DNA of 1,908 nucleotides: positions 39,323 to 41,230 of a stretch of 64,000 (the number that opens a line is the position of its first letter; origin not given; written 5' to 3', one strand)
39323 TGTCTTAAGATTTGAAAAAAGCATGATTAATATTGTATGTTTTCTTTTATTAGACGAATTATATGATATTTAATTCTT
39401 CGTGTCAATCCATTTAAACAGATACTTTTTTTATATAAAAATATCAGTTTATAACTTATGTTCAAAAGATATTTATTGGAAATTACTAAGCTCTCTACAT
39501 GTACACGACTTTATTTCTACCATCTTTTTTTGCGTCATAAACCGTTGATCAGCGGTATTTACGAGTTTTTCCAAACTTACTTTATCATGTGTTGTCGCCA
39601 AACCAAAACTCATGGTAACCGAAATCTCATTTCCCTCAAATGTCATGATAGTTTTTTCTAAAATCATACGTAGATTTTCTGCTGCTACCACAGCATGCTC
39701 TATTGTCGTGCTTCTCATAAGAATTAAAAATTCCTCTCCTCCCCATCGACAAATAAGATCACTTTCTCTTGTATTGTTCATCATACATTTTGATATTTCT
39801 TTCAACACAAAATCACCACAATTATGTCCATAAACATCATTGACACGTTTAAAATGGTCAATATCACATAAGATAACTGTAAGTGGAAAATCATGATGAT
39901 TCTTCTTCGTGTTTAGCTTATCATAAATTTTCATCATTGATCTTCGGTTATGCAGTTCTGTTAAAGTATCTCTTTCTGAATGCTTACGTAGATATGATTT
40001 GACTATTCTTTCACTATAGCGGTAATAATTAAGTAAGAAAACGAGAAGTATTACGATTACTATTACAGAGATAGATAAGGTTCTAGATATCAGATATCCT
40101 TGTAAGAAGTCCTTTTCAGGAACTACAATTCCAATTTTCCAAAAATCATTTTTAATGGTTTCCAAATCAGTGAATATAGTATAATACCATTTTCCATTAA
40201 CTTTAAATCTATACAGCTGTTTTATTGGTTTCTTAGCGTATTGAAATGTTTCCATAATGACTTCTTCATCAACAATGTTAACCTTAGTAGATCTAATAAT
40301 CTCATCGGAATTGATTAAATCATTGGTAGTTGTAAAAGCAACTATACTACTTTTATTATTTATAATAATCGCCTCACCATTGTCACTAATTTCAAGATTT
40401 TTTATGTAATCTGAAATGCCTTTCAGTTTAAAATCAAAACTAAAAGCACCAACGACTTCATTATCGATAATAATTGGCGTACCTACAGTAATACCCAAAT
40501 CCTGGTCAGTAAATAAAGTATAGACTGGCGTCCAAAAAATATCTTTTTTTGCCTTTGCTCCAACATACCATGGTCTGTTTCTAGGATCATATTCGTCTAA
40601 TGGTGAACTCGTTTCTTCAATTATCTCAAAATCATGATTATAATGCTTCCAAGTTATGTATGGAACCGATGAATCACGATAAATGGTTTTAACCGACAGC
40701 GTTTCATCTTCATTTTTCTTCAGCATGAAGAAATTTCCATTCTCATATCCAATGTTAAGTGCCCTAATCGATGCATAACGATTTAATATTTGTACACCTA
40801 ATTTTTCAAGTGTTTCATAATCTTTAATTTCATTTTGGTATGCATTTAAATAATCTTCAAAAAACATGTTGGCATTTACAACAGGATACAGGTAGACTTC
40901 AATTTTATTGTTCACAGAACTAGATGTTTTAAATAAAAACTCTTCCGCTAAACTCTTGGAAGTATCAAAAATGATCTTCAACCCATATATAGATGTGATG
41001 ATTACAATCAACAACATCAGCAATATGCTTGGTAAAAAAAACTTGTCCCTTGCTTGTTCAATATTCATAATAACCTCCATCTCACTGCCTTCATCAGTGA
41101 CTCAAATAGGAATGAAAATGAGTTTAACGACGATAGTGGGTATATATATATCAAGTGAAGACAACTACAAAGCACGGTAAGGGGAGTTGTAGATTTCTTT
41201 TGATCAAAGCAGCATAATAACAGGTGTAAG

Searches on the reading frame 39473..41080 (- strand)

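Call 90: search_protein_families(library=pfam, proteins=[window:39473-41080:-], max_evalue=0.01)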
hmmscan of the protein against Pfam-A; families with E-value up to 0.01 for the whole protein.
window:39473-41080:- (535 aa): 5 families
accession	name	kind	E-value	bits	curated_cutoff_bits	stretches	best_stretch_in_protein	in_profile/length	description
PF00990.26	GGDEF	-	5.9e-39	133.9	23.8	1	370-519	3-156/161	Diguanylate cyclase, GGDEF domain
PF02743.24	dCache_1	-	4.7e-09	36.6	45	1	136-250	65-183/240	Cache domain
PF22673.2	MCP-like_PDC_1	-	8e-09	36.4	27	1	137-223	31-112/113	Methyl-accepting chemotaxis protein-like, first PDC sensor domain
PF22335.1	Cas10-Cmr2_palm2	-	0.00049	20.7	27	1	446-519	57-124/133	Cas10/Cmr2, second palm domain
PF17201.10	Cache_3-Cache_2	-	0.0081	15.9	27.7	0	197-326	161-290/299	Cache 3/Cache 2 fusion domain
